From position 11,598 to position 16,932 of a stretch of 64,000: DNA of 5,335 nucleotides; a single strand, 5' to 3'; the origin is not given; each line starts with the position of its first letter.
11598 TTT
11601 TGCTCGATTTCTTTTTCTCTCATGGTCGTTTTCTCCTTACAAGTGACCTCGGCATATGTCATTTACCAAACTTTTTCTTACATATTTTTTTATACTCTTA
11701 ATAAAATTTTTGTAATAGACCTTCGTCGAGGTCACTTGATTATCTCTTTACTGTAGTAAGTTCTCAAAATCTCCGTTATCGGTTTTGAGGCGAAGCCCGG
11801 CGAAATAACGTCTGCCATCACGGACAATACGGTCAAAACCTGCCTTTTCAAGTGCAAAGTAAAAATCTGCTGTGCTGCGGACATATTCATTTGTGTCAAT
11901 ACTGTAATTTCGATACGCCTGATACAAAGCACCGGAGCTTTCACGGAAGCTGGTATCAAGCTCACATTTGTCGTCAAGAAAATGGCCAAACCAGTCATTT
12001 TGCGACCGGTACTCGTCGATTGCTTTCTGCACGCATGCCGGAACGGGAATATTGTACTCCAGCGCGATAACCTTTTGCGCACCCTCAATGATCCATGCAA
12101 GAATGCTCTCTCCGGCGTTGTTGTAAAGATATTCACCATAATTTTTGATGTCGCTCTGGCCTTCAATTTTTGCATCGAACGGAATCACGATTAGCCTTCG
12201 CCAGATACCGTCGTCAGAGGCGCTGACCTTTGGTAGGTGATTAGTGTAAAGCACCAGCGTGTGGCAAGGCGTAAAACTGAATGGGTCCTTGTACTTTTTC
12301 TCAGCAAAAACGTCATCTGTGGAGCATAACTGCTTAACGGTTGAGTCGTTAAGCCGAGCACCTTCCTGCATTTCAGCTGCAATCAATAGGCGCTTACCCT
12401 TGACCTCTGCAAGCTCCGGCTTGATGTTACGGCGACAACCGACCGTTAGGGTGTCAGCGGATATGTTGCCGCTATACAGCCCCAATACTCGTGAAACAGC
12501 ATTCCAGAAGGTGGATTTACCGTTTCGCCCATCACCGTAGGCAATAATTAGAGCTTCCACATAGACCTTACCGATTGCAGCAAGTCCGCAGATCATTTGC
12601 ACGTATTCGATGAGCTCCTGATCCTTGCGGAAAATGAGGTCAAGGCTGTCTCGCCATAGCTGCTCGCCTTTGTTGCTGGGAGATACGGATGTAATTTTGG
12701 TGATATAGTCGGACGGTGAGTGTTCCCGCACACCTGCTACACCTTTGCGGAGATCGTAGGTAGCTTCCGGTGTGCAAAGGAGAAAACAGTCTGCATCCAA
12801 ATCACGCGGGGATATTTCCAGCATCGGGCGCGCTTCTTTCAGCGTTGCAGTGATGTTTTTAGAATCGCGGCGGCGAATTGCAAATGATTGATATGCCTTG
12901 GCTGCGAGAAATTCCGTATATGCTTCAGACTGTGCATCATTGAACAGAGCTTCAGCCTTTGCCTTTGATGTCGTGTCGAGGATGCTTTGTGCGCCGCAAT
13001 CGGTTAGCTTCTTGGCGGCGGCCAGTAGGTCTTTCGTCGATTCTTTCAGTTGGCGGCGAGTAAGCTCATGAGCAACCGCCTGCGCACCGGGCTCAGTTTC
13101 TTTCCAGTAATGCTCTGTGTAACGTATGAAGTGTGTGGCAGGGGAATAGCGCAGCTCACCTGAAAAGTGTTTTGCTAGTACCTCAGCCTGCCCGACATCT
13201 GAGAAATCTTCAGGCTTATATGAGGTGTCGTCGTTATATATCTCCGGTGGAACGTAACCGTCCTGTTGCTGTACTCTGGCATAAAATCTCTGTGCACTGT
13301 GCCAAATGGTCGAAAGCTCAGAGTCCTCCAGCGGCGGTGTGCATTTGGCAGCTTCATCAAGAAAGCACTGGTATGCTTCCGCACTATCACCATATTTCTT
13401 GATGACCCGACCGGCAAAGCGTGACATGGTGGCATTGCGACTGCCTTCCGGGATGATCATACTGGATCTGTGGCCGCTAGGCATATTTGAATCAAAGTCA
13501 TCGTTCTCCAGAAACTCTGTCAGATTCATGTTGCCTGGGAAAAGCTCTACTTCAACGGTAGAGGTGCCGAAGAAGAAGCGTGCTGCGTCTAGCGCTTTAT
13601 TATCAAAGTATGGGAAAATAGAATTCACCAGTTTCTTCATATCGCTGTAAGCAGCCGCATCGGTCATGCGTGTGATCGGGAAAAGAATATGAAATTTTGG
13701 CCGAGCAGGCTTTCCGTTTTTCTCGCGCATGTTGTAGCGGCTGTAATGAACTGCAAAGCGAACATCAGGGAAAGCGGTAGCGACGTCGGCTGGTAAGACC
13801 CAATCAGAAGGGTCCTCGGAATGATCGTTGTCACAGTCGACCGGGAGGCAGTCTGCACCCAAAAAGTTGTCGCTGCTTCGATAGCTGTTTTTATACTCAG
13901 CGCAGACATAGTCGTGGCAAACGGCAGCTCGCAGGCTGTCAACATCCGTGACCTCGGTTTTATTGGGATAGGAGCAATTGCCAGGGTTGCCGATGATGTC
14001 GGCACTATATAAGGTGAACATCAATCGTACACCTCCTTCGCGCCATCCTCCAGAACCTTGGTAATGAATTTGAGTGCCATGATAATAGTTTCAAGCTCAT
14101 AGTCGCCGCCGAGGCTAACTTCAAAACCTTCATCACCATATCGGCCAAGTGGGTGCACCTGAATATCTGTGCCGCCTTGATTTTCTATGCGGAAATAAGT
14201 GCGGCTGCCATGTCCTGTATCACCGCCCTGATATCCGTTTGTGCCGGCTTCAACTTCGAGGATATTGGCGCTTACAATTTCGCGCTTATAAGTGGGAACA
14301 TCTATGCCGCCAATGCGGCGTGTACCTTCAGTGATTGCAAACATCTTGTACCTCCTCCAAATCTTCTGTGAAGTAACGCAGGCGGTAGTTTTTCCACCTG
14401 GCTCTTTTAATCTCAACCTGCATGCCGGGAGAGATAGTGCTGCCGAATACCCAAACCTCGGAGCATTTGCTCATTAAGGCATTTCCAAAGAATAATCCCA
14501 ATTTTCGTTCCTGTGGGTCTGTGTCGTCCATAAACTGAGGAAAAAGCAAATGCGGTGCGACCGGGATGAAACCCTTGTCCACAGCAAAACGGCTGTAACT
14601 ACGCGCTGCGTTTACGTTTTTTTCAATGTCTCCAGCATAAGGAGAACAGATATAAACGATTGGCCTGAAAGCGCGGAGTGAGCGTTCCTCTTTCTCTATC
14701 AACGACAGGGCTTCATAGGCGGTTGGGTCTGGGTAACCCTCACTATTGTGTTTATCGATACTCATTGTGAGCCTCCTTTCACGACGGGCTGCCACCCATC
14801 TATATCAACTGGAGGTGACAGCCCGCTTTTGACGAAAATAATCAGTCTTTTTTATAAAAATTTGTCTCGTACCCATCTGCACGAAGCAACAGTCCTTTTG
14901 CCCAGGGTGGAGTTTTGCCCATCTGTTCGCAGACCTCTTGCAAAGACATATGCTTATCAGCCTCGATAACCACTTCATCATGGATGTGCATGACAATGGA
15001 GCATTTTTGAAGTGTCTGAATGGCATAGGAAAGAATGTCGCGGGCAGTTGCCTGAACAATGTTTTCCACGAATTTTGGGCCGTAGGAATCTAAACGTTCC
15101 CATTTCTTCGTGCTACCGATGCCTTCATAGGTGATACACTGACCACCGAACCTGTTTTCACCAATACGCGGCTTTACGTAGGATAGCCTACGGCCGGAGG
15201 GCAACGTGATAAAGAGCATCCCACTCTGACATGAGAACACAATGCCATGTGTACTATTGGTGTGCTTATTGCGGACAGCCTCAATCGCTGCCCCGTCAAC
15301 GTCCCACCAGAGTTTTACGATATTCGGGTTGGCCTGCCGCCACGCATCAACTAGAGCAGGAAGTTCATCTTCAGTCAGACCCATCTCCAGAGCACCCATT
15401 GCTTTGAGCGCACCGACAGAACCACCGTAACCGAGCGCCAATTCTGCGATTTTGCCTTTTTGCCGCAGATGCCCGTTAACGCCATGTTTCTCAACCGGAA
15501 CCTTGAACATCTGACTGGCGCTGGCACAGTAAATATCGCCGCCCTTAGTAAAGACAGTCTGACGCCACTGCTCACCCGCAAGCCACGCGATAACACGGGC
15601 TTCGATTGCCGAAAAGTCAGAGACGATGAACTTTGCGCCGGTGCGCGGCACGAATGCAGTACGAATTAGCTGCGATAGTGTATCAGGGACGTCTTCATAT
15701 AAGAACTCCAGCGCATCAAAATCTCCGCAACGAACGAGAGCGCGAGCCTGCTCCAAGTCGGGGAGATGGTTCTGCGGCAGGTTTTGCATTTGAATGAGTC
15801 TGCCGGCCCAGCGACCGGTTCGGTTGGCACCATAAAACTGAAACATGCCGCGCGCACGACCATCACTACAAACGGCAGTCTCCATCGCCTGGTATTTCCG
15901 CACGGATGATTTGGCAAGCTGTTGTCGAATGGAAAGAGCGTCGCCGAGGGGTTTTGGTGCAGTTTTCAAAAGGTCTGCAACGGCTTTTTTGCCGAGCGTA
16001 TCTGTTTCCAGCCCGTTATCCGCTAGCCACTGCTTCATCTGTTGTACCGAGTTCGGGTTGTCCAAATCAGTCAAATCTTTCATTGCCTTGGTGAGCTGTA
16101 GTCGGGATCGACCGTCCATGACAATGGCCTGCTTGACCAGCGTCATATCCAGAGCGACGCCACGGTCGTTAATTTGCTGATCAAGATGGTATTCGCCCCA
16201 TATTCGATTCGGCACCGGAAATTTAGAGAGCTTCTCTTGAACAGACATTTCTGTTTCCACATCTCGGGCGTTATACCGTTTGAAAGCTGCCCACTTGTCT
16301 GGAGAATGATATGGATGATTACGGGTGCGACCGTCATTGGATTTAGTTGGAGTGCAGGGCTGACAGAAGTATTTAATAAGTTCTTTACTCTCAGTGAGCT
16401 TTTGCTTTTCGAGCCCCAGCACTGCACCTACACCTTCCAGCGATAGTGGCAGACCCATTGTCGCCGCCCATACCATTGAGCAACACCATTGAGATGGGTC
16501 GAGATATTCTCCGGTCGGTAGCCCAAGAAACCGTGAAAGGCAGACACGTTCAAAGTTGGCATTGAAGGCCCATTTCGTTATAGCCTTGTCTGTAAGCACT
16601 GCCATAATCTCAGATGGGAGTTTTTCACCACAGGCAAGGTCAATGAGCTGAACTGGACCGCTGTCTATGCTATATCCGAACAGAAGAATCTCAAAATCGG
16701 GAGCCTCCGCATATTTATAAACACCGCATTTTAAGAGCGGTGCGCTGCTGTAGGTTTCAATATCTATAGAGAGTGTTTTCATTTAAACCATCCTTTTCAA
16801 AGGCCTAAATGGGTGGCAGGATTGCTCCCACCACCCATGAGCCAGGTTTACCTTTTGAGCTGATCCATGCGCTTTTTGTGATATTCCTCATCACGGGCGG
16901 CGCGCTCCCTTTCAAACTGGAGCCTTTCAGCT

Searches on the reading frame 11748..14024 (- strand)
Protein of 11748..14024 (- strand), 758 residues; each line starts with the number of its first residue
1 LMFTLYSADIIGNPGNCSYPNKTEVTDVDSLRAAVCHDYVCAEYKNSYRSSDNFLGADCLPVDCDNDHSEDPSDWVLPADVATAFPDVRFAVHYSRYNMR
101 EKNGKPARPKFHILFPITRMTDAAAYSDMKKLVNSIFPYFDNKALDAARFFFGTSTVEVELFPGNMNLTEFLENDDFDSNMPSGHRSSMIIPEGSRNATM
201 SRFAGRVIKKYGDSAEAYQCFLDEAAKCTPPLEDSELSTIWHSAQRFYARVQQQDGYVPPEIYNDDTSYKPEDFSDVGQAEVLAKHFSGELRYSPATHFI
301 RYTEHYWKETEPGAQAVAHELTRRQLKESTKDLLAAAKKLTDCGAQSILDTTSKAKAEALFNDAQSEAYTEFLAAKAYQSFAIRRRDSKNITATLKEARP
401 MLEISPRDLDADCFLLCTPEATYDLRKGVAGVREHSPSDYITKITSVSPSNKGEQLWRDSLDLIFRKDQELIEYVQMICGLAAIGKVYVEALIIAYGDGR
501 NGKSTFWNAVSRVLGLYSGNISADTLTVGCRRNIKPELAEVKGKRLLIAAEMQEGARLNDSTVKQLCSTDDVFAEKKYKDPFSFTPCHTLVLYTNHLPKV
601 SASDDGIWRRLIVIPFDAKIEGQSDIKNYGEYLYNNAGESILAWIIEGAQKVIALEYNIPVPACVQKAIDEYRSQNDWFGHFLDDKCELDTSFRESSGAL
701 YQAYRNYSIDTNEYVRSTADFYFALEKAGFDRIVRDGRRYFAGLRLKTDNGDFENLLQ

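Call 93: search_protein_families(library=pfam, proteins=[window:11748-14024:-], max_evalue=0.001)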
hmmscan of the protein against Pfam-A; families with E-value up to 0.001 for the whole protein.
window:11748-14024:- (758 aa): 2 families
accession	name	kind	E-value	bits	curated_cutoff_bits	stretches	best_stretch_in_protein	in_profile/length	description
PF08706.16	D5_N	-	1.4e-26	93.9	22.4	1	280-465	1-144/145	D5 N terminal like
PF19263.5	DUF5906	-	1.7e-15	58.1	27.6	1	496-610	2-114/114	Family of unknown function (DUF5906)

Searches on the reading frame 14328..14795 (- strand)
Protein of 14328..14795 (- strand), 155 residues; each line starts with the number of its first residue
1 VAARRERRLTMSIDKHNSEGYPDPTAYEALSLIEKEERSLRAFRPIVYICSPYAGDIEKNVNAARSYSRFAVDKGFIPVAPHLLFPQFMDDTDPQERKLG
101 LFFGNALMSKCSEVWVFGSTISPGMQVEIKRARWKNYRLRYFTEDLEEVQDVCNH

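Call 93: search_protein_families(library=pfam, proteins=[window:14328-14795:-], max_evalue=0.001)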
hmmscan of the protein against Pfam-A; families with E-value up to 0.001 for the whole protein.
window:14328-14795:- (155 aa): 1 family
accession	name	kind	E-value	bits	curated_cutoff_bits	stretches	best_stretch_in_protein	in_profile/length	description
PF24963.1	DUF7768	-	9.9e-45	151.3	26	1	45-142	1-98/98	Domain of unknown function (DUF7768)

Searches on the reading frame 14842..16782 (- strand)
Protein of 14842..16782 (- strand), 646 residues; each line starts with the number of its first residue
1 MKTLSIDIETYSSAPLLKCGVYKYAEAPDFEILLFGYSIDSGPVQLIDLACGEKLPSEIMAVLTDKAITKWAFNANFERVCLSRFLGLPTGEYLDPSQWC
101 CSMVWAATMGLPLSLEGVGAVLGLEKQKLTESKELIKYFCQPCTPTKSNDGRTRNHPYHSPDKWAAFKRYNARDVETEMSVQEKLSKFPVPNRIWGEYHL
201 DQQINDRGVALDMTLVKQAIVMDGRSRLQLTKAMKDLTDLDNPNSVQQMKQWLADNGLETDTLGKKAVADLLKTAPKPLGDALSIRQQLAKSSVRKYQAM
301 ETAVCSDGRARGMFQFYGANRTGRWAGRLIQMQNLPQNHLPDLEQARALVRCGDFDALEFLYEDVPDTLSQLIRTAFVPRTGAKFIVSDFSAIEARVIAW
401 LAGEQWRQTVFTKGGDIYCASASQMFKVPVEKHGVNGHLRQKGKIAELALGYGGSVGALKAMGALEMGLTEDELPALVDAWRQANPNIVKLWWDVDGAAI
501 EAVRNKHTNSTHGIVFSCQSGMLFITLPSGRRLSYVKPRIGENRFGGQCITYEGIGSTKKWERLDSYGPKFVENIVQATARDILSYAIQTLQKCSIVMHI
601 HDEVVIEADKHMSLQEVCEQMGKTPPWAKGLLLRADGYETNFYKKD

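Call 10: search_protein_families(library=pfam, proteins=[window:14842-16782:-], max_evalue=0.001)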
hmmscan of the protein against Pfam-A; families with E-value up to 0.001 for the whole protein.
window:14842-16782:- (646 aa): 1 family
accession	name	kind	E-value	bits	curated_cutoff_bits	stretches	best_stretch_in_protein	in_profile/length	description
PF00476.26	DNA_pol_A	-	9.1e-21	74.7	34.3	1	230-487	18-250/381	DNA polymerase family A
